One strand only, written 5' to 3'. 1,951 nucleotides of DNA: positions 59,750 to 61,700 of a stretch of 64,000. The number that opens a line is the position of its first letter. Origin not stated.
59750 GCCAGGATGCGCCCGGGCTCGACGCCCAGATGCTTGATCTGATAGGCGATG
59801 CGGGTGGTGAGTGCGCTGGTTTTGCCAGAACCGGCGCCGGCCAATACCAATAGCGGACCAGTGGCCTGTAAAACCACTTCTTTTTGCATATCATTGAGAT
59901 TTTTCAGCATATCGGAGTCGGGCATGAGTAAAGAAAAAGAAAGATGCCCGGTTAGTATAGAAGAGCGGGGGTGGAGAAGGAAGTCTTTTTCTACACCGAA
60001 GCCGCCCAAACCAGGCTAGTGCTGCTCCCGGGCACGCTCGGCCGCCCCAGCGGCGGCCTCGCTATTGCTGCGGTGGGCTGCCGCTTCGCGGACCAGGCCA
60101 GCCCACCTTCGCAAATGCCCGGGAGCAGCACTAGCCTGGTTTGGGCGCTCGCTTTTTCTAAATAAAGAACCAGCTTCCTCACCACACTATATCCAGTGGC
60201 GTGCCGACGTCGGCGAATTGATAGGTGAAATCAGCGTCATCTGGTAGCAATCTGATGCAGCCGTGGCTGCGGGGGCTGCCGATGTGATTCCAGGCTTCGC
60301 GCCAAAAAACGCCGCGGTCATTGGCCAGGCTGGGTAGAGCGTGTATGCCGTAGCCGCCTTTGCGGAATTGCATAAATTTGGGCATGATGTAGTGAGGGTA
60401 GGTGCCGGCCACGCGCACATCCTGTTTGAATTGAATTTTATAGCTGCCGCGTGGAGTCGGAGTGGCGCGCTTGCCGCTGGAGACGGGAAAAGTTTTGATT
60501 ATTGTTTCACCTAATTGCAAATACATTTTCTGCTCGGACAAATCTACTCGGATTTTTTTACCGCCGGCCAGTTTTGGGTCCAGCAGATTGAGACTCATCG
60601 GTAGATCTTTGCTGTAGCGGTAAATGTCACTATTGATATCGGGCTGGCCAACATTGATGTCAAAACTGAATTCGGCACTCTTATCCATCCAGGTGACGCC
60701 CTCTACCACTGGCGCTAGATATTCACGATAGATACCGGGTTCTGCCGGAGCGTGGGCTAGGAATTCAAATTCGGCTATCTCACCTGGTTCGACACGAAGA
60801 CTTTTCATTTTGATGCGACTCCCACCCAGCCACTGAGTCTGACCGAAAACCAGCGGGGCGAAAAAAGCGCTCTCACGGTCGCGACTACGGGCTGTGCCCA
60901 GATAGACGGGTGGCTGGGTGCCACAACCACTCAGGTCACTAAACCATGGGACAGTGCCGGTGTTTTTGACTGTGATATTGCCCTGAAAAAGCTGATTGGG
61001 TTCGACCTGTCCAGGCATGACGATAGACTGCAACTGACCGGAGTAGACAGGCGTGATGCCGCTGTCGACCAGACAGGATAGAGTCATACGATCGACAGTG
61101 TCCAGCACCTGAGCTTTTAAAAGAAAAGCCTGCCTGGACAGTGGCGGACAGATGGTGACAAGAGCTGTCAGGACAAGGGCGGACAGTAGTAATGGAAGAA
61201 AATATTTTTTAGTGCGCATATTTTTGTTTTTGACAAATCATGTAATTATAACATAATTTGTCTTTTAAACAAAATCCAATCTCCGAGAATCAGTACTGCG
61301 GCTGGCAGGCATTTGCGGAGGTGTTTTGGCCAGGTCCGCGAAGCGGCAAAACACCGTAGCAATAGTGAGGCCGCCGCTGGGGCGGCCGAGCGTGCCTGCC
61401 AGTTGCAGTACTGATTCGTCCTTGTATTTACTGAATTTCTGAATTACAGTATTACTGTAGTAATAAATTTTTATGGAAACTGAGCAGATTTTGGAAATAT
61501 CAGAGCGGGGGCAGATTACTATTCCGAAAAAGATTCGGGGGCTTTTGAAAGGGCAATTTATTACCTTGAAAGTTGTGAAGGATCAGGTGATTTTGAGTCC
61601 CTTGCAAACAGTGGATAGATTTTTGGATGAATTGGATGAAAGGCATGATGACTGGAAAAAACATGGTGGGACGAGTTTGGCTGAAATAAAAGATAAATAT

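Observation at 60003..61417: Two hairpin-enclosed copies of an 81-nt core with compensatory substitutions flank the L,D-transpeptidase gene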

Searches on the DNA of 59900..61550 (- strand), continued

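Call 70: search_with_rna_model(model_id=R1, sources=[L143, L144, L145], filters=off, max_evalue=1)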
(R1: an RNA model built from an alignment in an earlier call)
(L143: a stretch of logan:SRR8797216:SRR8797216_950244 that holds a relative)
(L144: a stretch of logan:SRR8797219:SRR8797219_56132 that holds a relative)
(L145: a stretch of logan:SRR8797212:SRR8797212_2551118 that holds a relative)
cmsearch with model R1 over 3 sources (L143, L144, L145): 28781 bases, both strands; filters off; matches with E-value up to 1: 8.
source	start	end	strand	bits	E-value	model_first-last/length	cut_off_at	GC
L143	13678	13735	-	24.9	0.00053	1-131/131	no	0.57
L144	8580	8637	-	24.9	0.00053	1-131/131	no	0.57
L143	13678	13735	+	21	0.004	1-131/131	no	0.57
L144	8580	8637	+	21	0.004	1-131/131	no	0.57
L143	12897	12950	-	14.2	0.15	1-131/131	no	0.5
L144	7799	7852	-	14.2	0.15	1-131/131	no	0.5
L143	12897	12950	+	12.2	0.44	1-131/131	no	0.5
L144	7799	7852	+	12.2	0.44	1-131/131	no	0.5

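Call 78: search_rna_families(source=window, start=60015, end=60135, threshold=evalue, max_evalue=10, show_alignments=4)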
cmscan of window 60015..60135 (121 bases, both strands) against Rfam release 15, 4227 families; matches with E-value up to 10: 5.
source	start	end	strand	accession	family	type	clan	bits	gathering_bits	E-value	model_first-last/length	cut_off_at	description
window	60048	60086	+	RF02468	Ms_IGR-4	Gene; sRNA;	-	15.3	55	1.9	1-38/38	no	Mycobacterium sRNA Ms_IGR-4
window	60050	60084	+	RF03385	mir-614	Gene; miRNA;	-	14.9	90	3.9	1-80/80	no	mir-614 microRNA precursor family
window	60031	60104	-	RF03685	MIR9677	Gene; miRNA;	-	13.6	90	4.3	1-87/87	no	MIR9677 microRNA precursor family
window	60016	60134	-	RF00102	VA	Gene;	-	12.4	62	6.3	4-153/159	no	VA RNA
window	60036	60098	+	RF02876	AS-pc02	Gene; antisense;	-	7.3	40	8.7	92-156/185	no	Antisense to pHK01_099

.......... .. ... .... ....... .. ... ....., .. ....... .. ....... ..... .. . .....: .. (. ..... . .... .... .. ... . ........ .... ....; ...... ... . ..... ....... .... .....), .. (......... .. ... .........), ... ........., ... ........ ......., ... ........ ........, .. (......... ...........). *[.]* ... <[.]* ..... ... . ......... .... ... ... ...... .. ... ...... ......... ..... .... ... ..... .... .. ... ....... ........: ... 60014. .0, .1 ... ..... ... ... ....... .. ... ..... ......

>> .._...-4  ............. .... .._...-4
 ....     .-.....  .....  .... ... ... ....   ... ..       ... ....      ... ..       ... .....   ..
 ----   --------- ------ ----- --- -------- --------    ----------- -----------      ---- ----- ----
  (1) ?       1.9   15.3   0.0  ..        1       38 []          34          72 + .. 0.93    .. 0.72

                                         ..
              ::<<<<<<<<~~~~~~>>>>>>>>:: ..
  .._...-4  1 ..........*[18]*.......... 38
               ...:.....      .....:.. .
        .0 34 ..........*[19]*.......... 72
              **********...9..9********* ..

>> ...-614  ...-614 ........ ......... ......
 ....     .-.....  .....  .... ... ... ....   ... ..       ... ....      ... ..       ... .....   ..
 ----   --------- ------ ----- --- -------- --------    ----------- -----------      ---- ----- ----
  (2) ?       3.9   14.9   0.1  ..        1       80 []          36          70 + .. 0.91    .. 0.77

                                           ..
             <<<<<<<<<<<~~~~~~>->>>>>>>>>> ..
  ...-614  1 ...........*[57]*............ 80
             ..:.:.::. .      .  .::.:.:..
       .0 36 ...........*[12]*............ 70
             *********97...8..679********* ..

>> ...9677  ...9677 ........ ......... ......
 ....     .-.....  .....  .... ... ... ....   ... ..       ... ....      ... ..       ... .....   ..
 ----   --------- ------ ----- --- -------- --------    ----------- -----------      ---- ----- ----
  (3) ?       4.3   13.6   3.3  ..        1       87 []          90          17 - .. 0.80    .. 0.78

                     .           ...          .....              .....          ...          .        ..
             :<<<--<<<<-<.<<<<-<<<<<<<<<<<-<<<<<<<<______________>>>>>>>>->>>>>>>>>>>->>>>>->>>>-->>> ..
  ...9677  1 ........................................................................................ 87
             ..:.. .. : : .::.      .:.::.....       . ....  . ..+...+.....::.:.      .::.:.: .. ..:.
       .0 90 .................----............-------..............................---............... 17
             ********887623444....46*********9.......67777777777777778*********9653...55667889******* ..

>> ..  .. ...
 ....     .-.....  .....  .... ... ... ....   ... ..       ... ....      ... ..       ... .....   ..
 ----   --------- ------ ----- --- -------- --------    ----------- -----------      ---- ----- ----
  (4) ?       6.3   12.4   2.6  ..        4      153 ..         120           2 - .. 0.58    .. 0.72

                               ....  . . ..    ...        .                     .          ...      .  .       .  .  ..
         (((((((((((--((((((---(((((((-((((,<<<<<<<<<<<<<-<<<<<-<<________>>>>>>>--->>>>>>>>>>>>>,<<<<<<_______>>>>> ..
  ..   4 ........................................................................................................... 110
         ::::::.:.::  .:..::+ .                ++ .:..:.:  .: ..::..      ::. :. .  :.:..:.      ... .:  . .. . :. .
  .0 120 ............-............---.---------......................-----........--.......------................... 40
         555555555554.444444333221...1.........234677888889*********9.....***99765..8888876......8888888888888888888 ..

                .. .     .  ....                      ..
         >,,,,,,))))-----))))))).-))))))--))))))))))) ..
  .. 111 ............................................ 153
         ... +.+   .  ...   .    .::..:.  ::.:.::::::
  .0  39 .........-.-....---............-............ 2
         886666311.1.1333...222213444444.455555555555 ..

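Call 79: search_rna_families(source=window, start=61292, end=61412, threshold=evalue, max_evalue=10, show_alignments=4)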
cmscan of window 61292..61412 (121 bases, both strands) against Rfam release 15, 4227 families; matches with E-value up to 10: 2.
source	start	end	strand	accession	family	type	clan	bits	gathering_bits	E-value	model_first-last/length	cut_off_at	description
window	61310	61365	-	RF03190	mir-4857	Gene; miRNA;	-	19.6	70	0.037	1-78/78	no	mir-4857 microRNA precursor family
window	61323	61408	-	RF00081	ArcZ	Gene; sRNA;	-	16.2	66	0.15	1-106/106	no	ArcZ RNA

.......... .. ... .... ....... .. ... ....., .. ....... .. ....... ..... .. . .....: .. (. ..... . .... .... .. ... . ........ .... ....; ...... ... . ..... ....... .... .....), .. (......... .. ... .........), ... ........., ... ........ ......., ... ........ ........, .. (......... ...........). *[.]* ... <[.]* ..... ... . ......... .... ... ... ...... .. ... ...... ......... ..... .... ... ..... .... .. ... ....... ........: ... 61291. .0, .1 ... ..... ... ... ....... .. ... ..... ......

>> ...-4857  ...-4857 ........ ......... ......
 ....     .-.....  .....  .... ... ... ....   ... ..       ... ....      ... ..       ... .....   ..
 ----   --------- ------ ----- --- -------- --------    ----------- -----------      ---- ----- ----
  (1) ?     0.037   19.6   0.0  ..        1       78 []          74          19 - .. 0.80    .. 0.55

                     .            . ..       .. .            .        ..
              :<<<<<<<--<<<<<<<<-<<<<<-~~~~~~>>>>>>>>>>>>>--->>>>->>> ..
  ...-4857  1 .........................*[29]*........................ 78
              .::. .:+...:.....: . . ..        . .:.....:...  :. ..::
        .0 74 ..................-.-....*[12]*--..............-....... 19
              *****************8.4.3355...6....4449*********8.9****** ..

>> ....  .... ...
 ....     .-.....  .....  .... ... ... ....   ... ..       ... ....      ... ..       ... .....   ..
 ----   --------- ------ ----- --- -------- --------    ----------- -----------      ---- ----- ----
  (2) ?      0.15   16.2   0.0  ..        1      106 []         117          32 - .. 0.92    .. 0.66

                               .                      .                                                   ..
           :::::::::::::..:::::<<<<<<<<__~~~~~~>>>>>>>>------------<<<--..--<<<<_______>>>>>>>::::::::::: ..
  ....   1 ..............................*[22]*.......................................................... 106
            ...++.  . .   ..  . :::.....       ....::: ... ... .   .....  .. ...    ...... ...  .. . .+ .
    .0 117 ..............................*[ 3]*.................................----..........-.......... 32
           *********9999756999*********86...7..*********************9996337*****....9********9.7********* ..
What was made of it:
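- On Any Rfam 15 RNA family (including Ms1/6S-like, SRP, tmRNA, ribozymes, riboswitches): Nothing appears on the elements alone at E<=10 except chance miRNA/sRNA hits (calls 78, 79).
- No Rfam family matches even at E<=10 on the elements alone (calls 78, 79).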

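Call 81: search_with_rna_model(model_id=R1, sources=[L146], filters=off, max_evalue=1)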
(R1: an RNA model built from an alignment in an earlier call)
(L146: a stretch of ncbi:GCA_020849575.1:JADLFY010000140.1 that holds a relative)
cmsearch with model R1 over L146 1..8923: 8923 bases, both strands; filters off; matches with E-value up to 1: 0.
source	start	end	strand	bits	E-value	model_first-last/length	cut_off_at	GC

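Call 85: build_rna_model(alignment_id=A4, structure=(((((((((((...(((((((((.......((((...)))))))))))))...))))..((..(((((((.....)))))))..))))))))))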
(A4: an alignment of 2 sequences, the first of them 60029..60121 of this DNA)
Model R2 built from alignment A4 (2 sequences, 93 columns); structure: as given.
model positions 93; base pairs 33; branch points 1; effective number of sequences 0.58; information 0.614 bits per position. Calibrated on 0.2 Mb of random sequence (short: E-values are rough).
structure used (alignment columns):
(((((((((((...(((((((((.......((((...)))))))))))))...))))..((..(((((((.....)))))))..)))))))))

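Call 86: search_with_rna_model(model_id=R2, source=window, filters=off, max_evalue=1)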
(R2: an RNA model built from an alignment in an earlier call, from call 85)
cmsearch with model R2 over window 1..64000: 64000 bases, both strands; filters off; matches with E-value up to 1: 5.
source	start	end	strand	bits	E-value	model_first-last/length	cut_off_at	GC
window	60029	60121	-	116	9e-21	1-93/93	no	0.75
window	61306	61398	+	115.1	1.4e-20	1-93/93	no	0.66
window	60058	60138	+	19.4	0.1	1-93/93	no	0.68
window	61298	61377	-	16.7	0.36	1-93/93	no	0.64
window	10298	10368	-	14.5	0.97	1-93/93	no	0.62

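Call 87: search_with_rna_model(model_id=R2, sources=[L133, L134, L135, L136, L137, L138, L139, L146, L143], filters=off, max_evalue=1)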
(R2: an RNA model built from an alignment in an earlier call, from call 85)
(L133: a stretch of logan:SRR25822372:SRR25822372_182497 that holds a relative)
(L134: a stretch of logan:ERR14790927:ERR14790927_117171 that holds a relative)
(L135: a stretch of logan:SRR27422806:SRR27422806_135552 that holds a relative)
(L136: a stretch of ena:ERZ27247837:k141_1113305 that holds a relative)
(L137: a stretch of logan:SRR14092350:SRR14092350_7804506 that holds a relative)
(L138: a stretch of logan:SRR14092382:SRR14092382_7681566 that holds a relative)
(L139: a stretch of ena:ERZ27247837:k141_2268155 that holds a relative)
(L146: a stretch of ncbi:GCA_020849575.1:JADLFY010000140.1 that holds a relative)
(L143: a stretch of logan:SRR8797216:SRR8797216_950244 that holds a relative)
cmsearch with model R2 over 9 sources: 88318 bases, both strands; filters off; matches with E-value up to 1: 0.
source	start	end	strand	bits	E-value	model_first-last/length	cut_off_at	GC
